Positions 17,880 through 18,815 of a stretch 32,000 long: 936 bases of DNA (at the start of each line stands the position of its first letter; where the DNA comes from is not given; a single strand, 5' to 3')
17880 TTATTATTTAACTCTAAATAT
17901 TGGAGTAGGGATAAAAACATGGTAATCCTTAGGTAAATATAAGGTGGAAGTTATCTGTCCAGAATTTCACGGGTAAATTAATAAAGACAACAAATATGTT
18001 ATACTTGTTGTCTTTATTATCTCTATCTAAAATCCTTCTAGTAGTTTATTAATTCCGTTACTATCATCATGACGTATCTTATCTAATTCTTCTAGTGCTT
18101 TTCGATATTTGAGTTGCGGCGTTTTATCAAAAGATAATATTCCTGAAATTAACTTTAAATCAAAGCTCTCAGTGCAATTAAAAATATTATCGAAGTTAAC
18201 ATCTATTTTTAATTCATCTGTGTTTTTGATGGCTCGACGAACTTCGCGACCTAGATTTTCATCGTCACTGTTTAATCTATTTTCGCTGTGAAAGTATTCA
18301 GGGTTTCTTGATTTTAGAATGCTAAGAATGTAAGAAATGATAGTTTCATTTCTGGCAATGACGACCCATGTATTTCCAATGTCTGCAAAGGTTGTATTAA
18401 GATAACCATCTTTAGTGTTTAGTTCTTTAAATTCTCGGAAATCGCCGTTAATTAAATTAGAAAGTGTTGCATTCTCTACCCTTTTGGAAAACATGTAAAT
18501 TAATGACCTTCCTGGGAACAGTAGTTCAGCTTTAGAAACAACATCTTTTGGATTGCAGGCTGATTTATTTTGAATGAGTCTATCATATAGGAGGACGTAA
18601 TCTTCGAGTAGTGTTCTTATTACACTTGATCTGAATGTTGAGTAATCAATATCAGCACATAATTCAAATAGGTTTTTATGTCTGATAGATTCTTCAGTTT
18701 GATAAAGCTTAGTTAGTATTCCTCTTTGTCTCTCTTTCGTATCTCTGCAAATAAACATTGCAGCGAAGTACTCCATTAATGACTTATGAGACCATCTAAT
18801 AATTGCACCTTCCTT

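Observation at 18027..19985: NACHT/STAND NTPase as the sole cargo of the P4 psu-int defence hotspot, with unassigned N- and C-terminal domains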

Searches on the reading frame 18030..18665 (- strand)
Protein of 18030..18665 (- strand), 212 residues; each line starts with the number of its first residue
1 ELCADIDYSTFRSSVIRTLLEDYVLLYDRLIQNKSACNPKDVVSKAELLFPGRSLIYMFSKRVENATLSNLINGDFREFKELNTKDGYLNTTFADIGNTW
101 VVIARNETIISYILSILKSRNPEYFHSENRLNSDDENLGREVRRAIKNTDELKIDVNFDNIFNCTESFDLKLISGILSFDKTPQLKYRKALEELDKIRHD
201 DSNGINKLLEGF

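Call 85: predict_structure(alignment_id=A4)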
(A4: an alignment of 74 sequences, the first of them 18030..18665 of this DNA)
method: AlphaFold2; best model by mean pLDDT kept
length: 212 residues; sequences in the alignment: 74
mean_pLDDT: 89.2   pTM: 0.83
mean pLDDT of the five models: 89.2, 88.0, 87.9, 87.6, 85.5
residues with pLDDT >= 90: 160; 70-90: 30; 50-70: 18; < 50: 4
segments of 3 or more residues with pLDDT < 50: 1-3
pLDDT, mean of each block of 10 residues (from residue 1): 65 95 97 82 95 96 95 93 90 95 95 95 84 87 93 95 84 94 96 94 59 54
secondary structure, 60 per line:
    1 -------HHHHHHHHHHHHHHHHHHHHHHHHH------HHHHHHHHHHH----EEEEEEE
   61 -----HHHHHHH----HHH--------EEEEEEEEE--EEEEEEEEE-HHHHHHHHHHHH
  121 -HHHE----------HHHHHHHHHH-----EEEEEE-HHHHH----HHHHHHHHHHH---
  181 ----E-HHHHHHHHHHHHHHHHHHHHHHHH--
elements in order: H8-32 H39-49 E54-60 H66-72 E88-96 E99-107 H109-120 H136-145 E151-156 H158-162 H167-177 H187-210

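Call 88: fold_search(model_id=the predicted structure, library=pdb)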
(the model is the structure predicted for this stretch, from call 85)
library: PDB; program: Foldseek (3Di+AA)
matches with E <= 10: 885; with E <= 0.001: 0
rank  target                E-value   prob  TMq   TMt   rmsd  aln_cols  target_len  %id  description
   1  5nzr_D                1.0e-01  0.12  0.16  0.18  22.7       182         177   14  The structure of the COPI coat leaf (released 2017-06-28)
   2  6hhn                  1.1e-01  0.44  0.18  0.31  12.4        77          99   13  Crystal structure of L-rhamnose mutarotase FA22100 from Formosa agariphila (released 2019-06-26)
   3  9qpq_L                1.4e-01  0.13  0.15  0.16  22.2       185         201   15  The structure of the COPI leaf bound to GOLPH3 (released 2025-10-22)
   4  3go9                  1.6e-01  0.08  0.14  0.08  18.5       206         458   10  Predicted insulinase family protease from Yersinia pestis (released 2009-04-07)
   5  6b05_A                2.3e-01  0.09  0.17  0.05  19.1       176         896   20  The Crystal Structure of the Ferredoxin Protease FusC E83A mutant in complex with Arabidopsis Ferredoxin (released 2018-06-20)
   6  6pe4_A                2.5e-01  0.07  0.15  0.06  21.8       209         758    9  Yeast Vo motor in complex with 1 VopQ molecule (released 2020-05-20)
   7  6b03_A                2.7e-01  0.14  0.19  0.05  17.0       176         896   16  The crystal structure of the ferredoxin protease FusC in complex with its substrate plant ferredoxin (released 2018-06-20)
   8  5nzu_MODEL_1_D        2.7e-01  0.08  0.16  0.09  23.3       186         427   14  The structure of the COPI coat linkage II (released 2017-06-28)
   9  8eas_a                2.9e-01  0.06  0.15  0.06  21.0       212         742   11  Yeast VO in complex with Vma12-22p (released 2022-11-02)
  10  8c7g_C                3.3e-01  0.18  0.20  0.11  11.8       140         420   13  Drosophila melanogaster Rab7 GEF complex Mon1-Ccz1-Bulli (released 2023-05-17)
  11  5ldd_A                3.3e-01  0.10  0.14  0.18  21.2       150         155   13  Crystal structure of the heterodimeric GEF Mon1-Ccz1 in complex with Ypt7 (released 2017-01-18)
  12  5cw9                  3.4e-01  0.23  0.19  0.26  10.2       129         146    9  Crystal structure of De novo designed ferredoxin-ferredoxin domain insertion protein (released 2015-09-23)
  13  2c2n_A                3.4e-01  0.08  0.18  0.14  17.8       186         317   10  Structure of human mitochondrial malonyltransferase (released 2006-01-18)
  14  4p6z_S                3.6e-01  0.12  0.16  0.21  15.5       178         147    8  Crystal structure of the human BST2 cytoplasmic domain and the HIV-1 Vpu cytoplasmic domain bound to the clathrin adap (released 2014-05-21)
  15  8is2_B                4.1e-01  0.25  0.18  0.32  12.8        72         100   10  Crystal structure of a polyketide aromatase/cyclase Abx(+)D from Actinomycetes sp. MA7150. (released 2024-02-28)
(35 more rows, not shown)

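Call 90: fold_search(model_id=the predicted structure, library=viral)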
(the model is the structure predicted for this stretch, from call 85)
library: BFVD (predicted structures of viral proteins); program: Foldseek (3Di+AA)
matches with E <= 10: 778; with E <= 0.001: 0
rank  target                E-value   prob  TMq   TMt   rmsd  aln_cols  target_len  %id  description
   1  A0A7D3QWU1            8.7e-02  0.21  0.16  0.12  10.5       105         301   12  Translation initiation factor 2 alpha subunit [Fadolivirus FV1/VV64]
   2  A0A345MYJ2            1.1e-01  0.16  0.21  0.18  17.8       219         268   14  (no name in the UniProt tables at hand)
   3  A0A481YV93            1.3e-01  0.21  0.13  0.16  11.7        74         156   14  Uncharacterized protein [Marseillevirus LCMAC102]
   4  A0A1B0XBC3            1.4e-01  0.60  0.20  0.30  13.2       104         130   10  E4 ORF A [Equine adenovirus A serotype 1]
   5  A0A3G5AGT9            1.8e-01  0.21  0.19  0.27  14.0       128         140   11  Uncharacterized protein [Solumvirus sp.]
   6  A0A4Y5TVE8            1.8e-01  0.16  0.18  0.19  15.3       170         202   12  Methyl-accepting chemotaxis protein [Vibrio phage VAP7]
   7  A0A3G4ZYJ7            1.8e-01  0.11  0.16  0.05  16.9       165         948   17  Insulysin, insulin-degrading enzyme [Gaeavirus sp.]
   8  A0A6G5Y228            1.8e-01  0.07  0.15  0.15  15.4       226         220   12  (no name in the UniProt tables at hand)
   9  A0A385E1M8            2.3e-01  0.14  0.20  0.18  18.8       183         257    8  (no name in the UniProt tables at hand)
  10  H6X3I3                2.4e-01  0.33  0.17  0.22  14.0       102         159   17  Uncharacterized protein [Klebsiella phage vB_KleM_RaK2]
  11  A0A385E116            2.6e-01  0.15  0.19  0.17  16.6       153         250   10  (no name in the UniProt tables at hand)
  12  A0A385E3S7            2.7e-01  0.23  0.22  0.24  12.7       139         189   16  (no name in the UniProt tables at hand)
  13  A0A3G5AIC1            2.7e-01  0.12  0.15  0.13  17.8       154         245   10  Uncharacterized protein [Solivirus sp.]
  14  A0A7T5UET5            2.9e-01  0.23  0.16  0.35  14.1        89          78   12  (no name in the UniProt tables at hand)
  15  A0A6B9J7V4            2.9e-01  0.13  0.18  0.18  19.7       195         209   13  Uncharacterized protein [Vibrio phage vB_VchM_Kuja]
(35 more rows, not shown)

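Call 103: search_protein_representatives(protein=window:18030-18665:-)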
Query: 212 residues. Proteins with E-value up to 0.001 (for the whole library): 10; up to 1e-10: 5; up to 1e-30: 2. The best 10 are listed.
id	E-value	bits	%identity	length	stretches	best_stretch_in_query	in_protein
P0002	7.8e-98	342.3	76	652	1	1-212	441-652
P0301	1.9e-84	298.5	80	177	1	38-212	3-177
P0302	9.3e-16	74.3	31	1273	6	68-114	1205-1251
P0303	2.8e-11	59.7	38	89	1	124-212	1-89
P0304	3.2e-11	59.5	82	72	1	173-212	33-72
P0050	6.2e-06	42.3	30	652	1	1-212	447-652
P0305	6.4e-06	42.2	30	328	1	1-210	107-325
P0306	3.0e-05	40.0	43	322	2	113-211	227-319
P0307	6.2e-05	39.0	31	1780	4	83-117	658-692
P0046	7.7e-04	35.4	29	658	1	1-210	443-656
